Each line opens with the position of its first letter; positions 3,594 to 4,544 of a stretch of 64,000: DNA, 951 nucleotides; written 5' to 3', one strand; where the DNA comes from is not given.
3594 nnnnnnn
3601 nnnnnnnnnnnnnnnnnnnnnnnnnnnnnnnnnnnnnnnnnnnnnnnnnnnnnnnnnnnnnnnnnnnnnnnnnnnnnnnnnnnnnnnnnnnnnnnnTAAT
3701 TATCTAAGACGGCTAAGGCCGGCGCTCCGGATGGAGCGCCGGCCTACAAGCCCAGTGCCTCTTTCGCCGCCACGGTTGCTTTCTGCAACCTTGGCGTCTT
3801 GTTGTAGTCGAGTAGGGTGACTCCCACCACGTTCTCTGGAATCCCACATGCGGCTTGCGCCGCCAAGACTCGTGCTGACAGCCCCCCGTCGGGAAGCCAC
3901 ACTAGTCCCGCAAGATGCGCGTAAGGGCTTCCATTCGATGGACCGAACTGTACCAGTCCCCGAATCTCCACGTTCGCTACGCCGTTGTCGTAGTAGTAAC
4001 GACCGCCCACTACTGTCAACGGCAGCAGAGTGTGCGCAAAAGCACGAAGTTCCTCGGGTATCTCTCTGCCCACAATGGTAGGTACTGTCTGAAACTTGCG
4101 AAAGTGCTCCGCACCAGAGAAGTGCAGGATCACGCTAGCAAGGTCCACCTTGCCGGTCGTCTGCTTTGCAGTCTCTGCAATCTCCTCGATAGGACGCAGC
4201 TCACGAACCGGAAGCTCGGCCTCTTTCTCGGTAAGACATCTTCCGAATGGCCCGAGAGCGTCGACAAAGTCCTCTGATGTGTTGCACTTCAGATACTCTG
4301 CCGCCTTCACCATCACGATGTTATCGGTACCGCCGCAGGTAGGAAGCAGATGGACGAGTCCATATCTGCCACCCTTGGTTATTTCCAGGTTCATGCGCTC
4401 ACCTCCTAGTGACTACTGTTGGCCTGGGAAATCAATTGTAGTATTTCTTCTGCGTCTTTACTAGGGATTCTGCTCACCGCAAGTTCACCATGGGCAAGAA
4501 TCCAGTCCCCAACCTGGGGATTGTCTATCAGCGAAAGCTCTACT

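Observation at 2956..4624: Hydrogenase locus is mosaic: TrmB-family regulator inserted between structural gene and hypC; unknown 216-aa protein sits where hypD is expected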

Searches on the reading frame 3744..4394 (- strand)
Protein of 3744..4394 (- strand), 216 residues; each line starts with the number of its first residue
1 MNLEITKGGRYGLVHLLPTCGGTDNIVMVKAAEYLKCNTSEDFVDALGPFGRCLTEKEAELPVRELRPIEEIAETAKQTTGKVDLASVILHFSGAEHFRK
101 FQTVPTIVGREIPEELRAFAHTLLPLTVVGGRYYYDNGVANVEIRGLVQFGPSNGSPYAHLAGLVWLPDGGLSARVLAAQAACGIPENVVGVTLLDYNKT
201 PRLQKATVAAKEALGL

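Call 3: search_protein_families(library=pfam, proteins=[window:3744-4394:-], max_evalue=0.1)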
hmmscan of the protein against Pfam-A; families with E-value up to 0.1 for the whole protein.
window:3744-4394:- (216 aa): 0 families

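Call 9: find_homologous_proteins(query=window:3744-4394:-, max_evalue=0.001)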
Query window:3744-4394:- (216 aa): 12 proteins with E <= 0.001 among 1188 candidates.
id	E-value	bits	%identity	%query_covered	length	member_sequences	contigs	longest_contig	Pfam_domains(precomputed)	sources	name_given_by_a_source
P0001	8.7e-140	482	100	100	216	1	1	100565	-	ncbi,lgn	-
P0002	2.1e-78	281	61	100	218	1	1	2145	-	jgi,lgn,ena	-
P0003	4.5e-50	188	48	97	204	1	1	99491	-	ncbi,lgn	-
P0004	5.2e-49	185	47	94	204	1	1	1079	-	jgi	jgi:hypothetical protein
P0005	2.7e-47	179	44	100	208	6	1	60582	-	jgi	-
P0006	1.2e-43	167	43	100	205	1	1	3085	-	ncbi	-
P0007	8.4e-39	152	41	99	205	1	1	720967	-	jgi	-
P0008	6.4e-38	149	41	98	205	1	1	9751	-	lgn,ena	-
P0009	1.2e-37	148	41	99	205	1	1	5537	-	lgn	-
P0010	9.1e-37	145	42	98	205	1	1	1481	-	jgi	jgi:hypothetical protein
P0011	3.3e-36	143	41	96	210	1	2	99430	-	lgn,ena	-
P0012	1.2e-33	135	39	99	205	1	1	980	-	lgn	-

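Call 11: find_encoding_contigs(protein=P0001, flank=10000, max_places=3)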
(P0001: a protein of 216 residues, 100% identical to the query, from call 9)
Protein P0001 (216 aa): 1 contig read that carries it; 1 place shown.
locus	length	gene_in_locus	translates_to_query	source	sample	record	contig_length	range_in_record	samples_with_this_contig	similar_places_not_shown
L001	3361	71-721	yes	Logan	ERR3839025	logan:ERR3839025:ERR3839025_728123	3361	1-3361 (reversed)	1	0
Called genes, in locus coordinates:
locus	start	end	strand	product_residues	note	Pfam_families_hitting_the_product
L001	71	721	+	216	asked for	-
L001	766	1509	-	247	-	PF01978:TrmB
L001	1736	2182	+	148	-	-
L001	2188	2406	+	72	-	-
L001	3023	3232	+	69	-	-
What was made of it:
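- Tried and rejected: P0001 is only on a 3.4-kb contig (call 11).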

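Call 12: find_encoding_contigs(protein=P0003, flank=8000, max_places=2)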
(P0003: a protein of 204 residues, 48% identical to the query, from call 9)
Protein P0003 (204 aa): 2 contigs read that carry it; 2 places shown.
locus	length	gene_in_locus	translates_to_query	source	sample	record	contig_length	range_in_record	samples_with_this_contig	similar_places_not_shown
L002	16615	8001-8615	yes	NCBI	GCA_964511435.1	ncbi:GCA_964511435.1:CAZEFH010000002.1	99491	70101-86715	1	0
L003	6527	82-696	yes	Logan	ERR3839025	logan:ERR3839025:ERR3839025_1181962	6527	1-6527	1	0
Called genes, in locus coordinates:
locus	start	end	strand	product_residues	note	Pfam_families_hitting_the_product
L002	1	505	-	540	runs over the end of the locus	PF01554:MatE (faint), PF03023:MurJ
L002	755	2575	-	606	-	PF06480:FtsH_ext, PF00004:AAA, PF07728:AAA_5 (faint), PF17862:AAA_lid_3, PF01434:Peptidase_M41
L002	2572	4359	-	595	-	PF01171:ATP_bind_3, PF11734:TilS_C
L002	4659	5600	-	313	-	PF03773:ArsP_1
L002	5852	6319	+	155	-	PF27709:UCP014422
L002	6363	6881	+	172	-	-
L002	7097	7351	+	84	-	PF03083:MtN3_slv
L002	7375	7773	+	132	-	-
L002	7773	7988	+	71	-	PF01455:HupF_HypC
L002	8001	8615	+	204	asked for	-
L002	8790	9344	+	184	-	-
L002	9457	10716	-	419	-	PF00374:NiFeSe_Hases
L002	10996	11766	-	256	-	PF01058:Oxidored_q6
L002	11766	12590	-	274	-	PF00175:NAD_binding_1, PF10418:DHODB_Fe-S_bind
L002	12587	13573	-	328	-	PF12838:Fer4_7 (faint), PF13534:Fer4_17 (faint), PF17179:Fer4_22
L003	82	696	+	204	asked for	-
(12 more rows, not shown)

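Call 13: find_encoding_contigs(protein=P0005, flank=8000, max_places=2)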
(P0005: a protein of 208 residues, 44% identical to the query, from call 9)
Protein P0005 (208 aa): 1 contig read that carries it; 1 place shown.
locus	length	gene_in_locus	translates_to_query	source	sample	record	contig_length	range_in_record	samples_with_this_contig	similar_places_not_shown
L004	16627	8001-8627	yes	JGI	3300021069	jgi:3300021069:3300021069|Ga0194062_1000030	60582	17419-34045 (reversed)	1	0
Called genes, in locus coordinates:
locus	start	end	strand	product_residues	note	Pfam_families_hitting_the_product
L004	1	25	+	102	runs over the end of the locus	-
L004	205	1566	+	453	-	-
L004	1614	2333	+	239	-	-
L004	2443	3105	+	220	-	-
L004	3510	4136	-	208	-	-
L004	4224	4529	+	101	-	-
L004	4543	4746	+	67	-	PF18893:DUF5652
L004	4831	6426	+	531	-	PF05977:MFS_3 (weak), PF07690:MFS_1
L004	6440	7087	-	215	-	PF03372:Exo_endo_phos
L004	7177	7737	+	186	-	-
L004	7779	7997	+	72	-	PF01455:HupF_HypC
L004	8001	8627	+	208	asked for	-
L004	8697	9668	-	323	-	PF00561:Abhydrolase_1, PF12697:Abhydrolase_6, PF12146:Hydrolase_4 (weak)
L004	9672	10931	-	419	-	PF00374:NiFeSe_Hases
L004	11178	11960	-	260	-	PF01058:Oxidored_q6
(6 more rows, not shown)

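Call 14: find_encoding_contigs(protein=P0007, flank=8000, max_places=2)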
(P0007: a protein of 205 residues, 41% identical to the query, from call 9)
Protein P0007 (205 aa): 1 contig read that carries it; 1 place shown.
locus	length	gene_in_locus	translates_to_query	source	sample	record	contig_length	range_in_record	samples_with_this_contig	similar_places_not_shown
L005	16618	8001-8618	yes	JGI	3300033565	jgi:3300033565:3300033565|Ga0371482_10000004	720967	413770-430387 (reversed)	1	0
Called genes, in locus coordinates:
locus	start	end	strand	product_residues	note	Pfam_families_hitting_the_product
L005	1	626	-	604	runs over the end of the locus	PF06480:FtsH_ext (weak), PF00004:AAA, PF17862:AAA_lid_3, PF01434:Peptidase_M41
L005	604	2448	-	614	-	PF01171:ATP_bind_3, PF11734:TilS_C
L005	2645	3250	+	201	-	-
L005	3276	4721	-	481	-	PF13396:PLDc_N, PF13091:PLDc_2, PF00614:PLDc (faint), PF13091:PLDc_2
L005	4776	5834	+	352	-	PF01594:AI-2E_transport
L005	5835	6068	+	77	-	PF18910:DUF5665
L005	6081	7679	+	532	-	PF07690:MFS_1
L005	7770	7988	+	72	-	PF01455:HupF_HypC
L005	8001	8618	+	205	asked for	-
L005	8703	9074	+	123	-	PF00072:Response_reg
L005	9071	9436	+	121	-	PF00072:Response_reg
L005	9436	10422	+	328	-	PF12838:Fer4_7 (faint), PF13484:Fer4_16 (faint), PF13534:Fer4_17 (faint), PF13746:Fer4_18 (faint), PF12797:Fer4_2 (faint), PF13183:Fer4_8 (weak), PF13237:Fer4_10 (faint), PF17179:Fer4_22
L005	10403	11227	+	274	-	PF00970:FAD_binding_6 (weak), PF00175:NAD_binding_1, PF10418:DHODB_Fe-S_bind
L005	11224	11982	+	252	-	PF01058:Oxidored_q6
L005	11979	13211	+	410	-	PF00374:NiFeSe_Hases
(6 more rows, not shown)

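Call 15: find_encoding_contigs(protein=P0011, flank=8000, max_places=2)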
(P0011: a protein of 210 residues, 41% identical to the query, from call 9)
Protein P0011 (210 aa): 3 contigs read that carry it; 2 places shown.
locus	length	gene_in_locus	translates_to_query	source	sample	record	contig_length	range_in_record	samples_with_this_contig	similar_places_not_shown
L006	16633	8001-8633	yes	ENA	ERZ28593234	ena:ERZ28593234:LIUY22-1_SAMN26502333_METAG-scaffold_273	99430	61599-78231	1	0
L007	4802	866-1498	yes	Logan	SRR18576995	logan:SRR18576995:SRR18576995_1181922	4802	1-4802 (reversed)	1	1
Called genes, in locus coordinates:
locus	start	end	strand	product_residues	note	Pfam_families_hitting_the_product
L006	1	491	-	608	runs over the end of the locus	PF00009:GTP_EFTU, PF01926:MMR_HSR1 (faint), PF03144:GTP_EFTU_D2, PF00679:EFG_C, PF06421:LepA_C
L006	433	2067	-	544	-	PF03023:MurJ, PF01554:MatE (weak)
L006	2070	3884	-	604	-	PF00004:AAA, PF17862:AAA_lid_3, PF01434:Peptidase_M41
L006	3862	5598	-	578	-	PF01171:ATP_bind_3, PF11734:TilS_C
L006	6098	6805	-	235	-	PF03358:FMN_red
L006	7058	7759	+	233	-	PF00535:Glycos_transf_2, PF10111:Glyco_tranf_2_2 (weak), PF13641:Glyco_tranf_2_3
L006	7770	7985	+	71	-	PF01455:HupF_HypC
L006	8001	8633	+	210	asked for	-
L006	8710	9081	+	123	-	PF00072:Response_reg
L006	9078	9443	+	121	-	PF00072:Response_reg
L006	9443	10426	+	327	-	PF13534:Fer4_17 (faint), PF12838:Fer4_7 (faint), PF12797:Fer4_2 (faint), PF13183:Fer4_8 (weak), PF13237:Fer4_10 (faint), PF17179:Fer4_22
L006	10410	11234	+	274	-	PF00970:FAD_binding_6 (weak), PF00175:NAD_binding_1, PF10418:DHODB_Fe-S_bind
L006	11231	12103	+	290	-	PF01058:Oxidored_q6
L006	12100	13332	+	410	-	PF00374:NiFeSe_Hases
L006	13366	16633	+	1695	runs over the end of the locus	PF07676:PD40 (faint), PF26549:Tricorn_N (weak), PF26550:Tricorn_2nd (faint), PF26549:Tricorn_N, PF02518:HATPase_c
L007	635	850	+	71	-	PF01455:HupF_HypC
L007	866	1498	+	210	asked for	-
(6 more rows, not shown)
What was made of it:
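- In relatives, the hydrogenase operon starts with two receiver-domain proteins instead (calls 12-15).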

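Call 19: search_protein_families(library=ncbifam, proteins=[window:3744-4394:-], max_evalue=0.1)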
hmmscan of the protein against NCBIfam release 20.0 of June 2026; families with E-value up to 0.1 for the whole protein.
window:3744-4394:- (216 aa): 0 families

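Call 20: search_solved_structures(query=A1, max_evalue=10)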
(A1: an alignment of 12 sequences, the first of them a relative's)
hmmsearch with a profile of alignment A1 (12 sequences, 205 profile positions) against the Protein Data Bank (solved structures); distinct sequences matched with E-value up to 10: 1.
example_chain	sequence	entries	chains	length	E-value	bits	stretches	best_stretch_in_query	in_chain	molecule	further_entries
9l4k_A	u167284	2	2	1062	0.99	12.3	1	36-105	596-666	NACHT, LRR and PYD domains-containing protein 2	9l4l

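Call 25: predict_structure(alignment_id=A1)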
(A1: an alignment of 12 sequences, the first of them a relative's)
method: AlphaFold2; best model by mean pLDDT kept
length: 216 residues; sequences in the alignment: 12
mean_pLDDT: 92.2   pTM: 0.89
mean pLDDT of the five models: 92.2, 91.6, 90.3, 90.1, 88.2
residues with pLDDT >= 90: 182; 70-90: 23; 50-70: 8; < 50: 3
segments of 3 or more residues with pLDDT < 50: 58-60
pLDDT, mean of each block of 10 residues (from residue 1): 92 96 92 96 93 67 72 94 97 94 79 93 97 97 98 96 97 96 95 97 96 96
secondary structure, 60 per line:
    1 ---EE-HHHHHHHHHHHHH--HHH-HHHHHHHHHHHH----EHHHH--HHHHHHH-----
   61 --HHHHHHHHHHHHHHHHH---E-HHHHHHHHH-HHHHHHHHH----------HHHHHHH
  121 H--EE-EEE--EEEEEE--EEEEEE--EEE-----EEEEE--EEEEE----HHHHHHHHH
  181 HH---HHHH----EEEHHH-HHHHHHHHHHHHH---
elements in order: H7-19 H26-37 H43-46 H49-55 H63-79 H85-93 H95-103 H114-121 E127-129 E132-137 E140-145 E148-150 E156-160 E163-167 H172-182 H186-189 E194-196 H201-213

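Call 28: fold_search(model_id=the predicted structure, library=pdb)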
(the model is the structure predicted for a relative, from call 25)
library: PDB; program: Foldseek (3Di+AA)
matches with E <= 10: 66; with E <= 0.001: 0
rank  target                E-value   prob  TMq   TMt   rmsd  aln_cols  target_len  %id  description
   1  8vc8                  1.1e+00  0.05  0.16  0.17  13.0       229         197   12  Crystal structure of heme-loaded design: HEM_3.C9 (released 2024-03-20)
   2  5x4z_G                1.8e+00  0.08  0.13  0.16   5.0        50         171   24  RNA Polymerase II from Komagataella Pastoris (Type-1 crystal) (released 2017-05-17)
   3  7pfo_A                2.1e+00  0.04  0.15  0.08  24.0       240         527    9  Core human replisome (released 2021-11-10)
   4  9a6g_B                2.2e+00  0.02  0.12  0.07  20.6       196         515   14  Integrative model of ROCA-ROCA2 by crosslinking MS and deep learning (released 2024-09-18)
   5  6ppu_A                2.7e+00  0.06  0.20  0.10  13.7       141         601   13  Cryo-EM structure of AdnAB-AMPPNP-DNA complex (released 2019-11-20)
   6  3hx3                  3.7e+00  0.01  0.14  0.12  15.5       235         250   11  Crystal structure of CRALBP mutant R234W (released 2009-10-20)
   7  4zvx_A                3.7e+00  0.01  0.13  0.09  17.9       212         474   10  Structure of apo human ALDH7A1 in space group P4212 (released 2015-08-26)
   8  8rqk_G                3.9e+00  0.08  0.14  0.18   4.6        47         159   13  Structure of the complete Vaccinia DNA-dependent RNA polymerase complex at 2.65A resolution (released 2025-01-29)
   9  4yxq_D                3.9e+00  0.02  0.13  0.08  15.4       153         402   12  PksG, a HMG-CoA Synthase from Bacillus subtilis (released 2016-06-29)
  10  4x0t_C                4.1e+00  0.01  0.13  0.08  16.4       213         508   10  Structure ALDH7A1 inactivated by 4-diethylaminobenzaldehyde and complexed with NAD+ (released 2015-01-14)
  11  4yxq_B                4.4e+00  0.02  0.13  0.08  15.4       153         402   12  PksG, a HMG-CoA Synthase from Bacillus subtilis (released 2016-06-29)
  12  6o4e_A                4.4e+00  0.01  0.13  0.08  17.8       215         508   10  Structure of ALDH7A1 mutant N167S complexed with NAD (released 2019-07-24)
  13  6dbb_C                4.6e+00  0.01  0.14  0.08  16.2       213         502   11  Crystal structure of a Putative aldehyde dehydrogenase family protein Burkholderia cenocepacia J2315 in complex with p (released 2018-08-29)
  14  4phq_C                4.6e+00  0.01  0.12  0.09  24.2       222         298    9  ClyA CC6/264 ox (6-303) (released 2014-09-24)
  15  5izh_A                4.9e+00  0.02  0.17  0.19  15.9       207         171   10  Lassa virus L protein cap-snatching endonuclease. apo form (released 2016-06-29)
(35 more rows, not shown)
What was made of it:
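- Tried and rejected: Foldseek against PDB: nothing at E <= 0.001 (call 28).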

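Call 29: search_protein_representatives(alignment_id=A1)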
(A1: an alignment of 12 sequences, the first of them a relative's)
Query: 12 sequences, 205 profile positions. Proteins with E-value up to 0.001 (for the whole library): 23; up to 1e-10: 16; up to 1e-30: 5. The best 23 are listed.
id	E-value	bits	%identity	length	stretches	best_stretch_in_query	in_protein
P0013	4.9e-89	313.8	-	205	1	1-203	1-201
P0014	9.5e-85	299.8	-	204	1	1-203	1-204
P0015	8.0e-74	264.1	-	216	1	1-204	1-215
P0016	1.2e-65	237.4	-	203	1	1-204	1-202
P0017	3.5e-57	209.7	-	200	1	1-203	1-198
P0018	2.7e-22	95.8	-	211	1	1-204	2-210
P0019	3.5e-18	82.3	-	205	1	5-203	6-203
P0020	1.2e-17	80.7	-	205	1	5-204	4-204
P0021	8.5e-17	77.8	-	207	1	5-204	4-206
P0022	1.5e-16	77.1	-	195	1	7-203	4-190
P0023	3.9e-14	69.1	-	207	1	5-204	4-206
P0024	9.0e-14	68.0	-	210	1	26-203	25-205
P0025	5.4e-13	65.4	-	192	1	4-204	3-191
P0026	7.6e-13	64.9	-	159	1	66-204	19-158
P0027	2.8e-12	63.1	-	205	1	3-203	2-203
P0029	3.6e-10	56.2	-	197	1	45-204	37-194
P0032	4.1e-05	39.7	-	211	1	70-203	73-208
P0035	5.3e-04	36.0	-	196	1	26-174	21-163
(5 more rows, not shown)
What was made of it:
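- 12 clusters among 5.8 billion proteins (call 9) and 23 profile hits among 1.84 billion representatives (call 29).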

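Call 32: find_homologous_proteins(query=A2, max_evalue=0.001)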
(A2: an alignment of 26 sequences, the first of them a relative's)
Query A2 (26 sequences) (216 aa, profile of the alignment): 12 proteins with E <= 0.001 among 8000 candidates.
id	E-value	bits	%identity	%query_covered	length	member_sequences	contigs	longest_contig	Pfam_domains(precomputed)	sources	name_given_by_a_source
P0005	1.5e-66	242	44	100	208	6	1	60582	-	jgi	-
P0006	6.5e-63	230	43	100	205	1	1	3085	-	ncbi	-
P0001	1.1e-62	229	100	100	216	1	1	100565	-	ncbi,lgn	-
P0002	1.7e-62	229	61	100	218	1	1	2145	-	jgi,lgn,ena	-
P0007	2.3e-60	222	41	99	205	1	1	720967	-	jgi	-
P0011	3.8e-60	221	41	96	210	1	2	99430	-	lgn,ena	-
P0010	3.0e-59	218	42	98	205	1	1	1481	-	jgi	jgi:hypothetical protein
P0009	8.3e-59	217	41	99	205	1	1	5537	-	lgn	-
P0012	1.6e-56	209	39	99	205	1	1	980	-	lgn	-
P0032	5.3e-42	162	31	50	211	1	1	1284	-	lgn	-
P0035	6.5e-42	162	36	45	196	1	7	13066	-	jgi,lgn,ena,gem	-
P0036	4.6e-34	136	27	47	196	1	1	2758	-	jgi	jgi:hypothetical protein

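Call 37: find_related_loci(query=A1, collection=genome_contigs, flank=10000)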
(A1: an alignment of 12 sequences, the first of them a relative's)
Query A1 (216 aa) in genome_contigs; peptide patterns used: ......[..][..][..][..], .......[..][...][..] (x = any residue, [..] = any of these).
19 stretches matched a pattern; 2 encode a relative of the query (tblastn E <= 1e-3); 2 distinct loci.
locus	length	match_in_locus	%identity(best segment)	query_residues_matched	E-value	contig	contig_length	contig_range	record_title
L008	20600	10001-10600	48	7-216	5e-57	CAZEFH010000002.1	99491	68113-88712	MAG TPA_asm: uncultured Candidatus Saccharibacteria bacterium isolate binchicken_co269_92 genome assembly, contig: NODE_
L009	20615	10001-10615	44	1-216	1e-55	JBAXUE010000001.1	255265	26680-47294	MAG: bacterium isolate ELA653 MAG653_1, whole genome shotgun sequence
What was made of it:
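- Tried and rejected: The search with A1 gave 2 loci (call 37).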

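Call 56: find_encoding_contigs(protein=P0035, flank=8000, max_places=3)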
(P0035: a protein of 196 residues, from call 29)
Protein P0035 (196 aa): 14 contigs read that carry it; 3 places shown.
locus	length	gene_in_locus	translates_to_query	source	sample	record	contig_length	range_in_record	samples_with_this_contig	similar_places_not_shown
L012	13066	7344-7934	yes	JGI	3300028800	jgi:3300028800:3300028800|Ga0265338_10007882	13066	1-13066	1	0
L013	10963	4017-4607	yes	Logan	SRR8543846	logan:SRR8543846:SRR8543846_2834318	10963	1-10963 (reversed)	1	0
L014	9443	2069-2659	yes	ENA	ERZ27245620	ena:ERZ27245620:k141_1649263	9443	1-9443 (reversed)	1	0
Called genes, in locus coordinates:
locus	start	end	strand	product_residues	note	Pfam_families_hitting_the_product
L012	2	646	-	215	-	?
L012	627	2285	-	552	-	PF01171:ATP_bind_3, PF11734:TilS_C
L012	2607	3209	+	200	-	-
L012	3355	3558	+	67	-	-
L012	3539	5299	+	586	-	PF02543:Carbam_trans_N, PF16861:Carbam_trans_C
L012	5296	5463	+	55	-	PF19451:DUF5989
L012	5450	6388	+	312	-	PF00657:Lipase_GDSL (weak), PF13472:Lipase_GDSL_2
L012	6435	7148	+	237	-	PF00535:Glycos_transf_2, PF10111:Glyco_tranf_2_2 (weak), PF13641:Glyco_tranf_2_3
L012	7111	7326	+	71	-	PF01455:HupF_HypC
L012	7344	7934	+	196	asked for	-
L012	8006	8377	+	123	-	PF00072:Response_reg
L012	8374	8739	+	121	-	PF00072:Response_reg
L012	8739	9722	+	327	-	PF13534:Fer4_17 (faint), PF12838:Fer4_7 (faint), PF12797:Fer4_2 (faint), PF13183:Fer4_8 (faint), PF17179:Fer4_22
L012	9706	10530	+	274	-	PF00970:FAD_binding_6 (weak), PF00175:NAD_binding_1, PF10418:DHODB_Fe-S_bind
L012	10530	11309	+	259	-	PF01058:Oxidored_q6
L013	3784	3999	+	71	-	PF01455:HupF_HypC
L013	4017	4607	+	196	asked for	-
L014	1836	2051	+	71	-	PF01455:HupF_HypC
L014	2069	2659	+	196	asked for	-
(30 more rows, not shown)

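Call 68: search_protein_families(library=pfam, alignment_id=A2, max_evalue=10)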
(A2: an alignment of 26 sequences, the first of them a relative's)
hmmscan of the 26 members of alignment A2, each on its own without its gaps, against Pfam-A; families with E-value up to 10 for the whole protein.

A. member 1, P0001 (216 aa): 0 families

B. families by the number of members that match (of 26 scanned): 8 families
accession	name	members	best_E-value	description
PF10957.13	Spore_Cse60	1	0.012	Sporulation protein Cse60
PF24571.2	HEAT_SCC3-SA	1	0.03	Cohesin subunit SCC3/SA, HEAT-repeats domain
PF06819.16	Arc_PepC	1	0.08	Archaeal Peptidase A24 C-terminal Domain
PF12916.12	DUF3834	1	0.082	Protein of unknown function (DUF3834)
PF04255.20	DUF433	1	0.092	Protein of unknown function (DUF433)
PF14096.11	DUF4274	1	0.1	Domain of unknown function (DUF4274)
PF20423.3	AceK_regulatory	1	0.2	Isocitrate dehydrogenase kinase/phosphatase (AceK), regulatory domain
PF11238.13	DUF3039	1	0.27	Protein of unknown function (DUF3039)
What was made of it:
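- On HypD (for the 216-aa protein): None of the 26 family members hits Pfam even at E up to 10 (call 68).
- On HypC/HupF (for the C-terminal domain of the 216-aa protein): No PF01455 hit (call 68).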
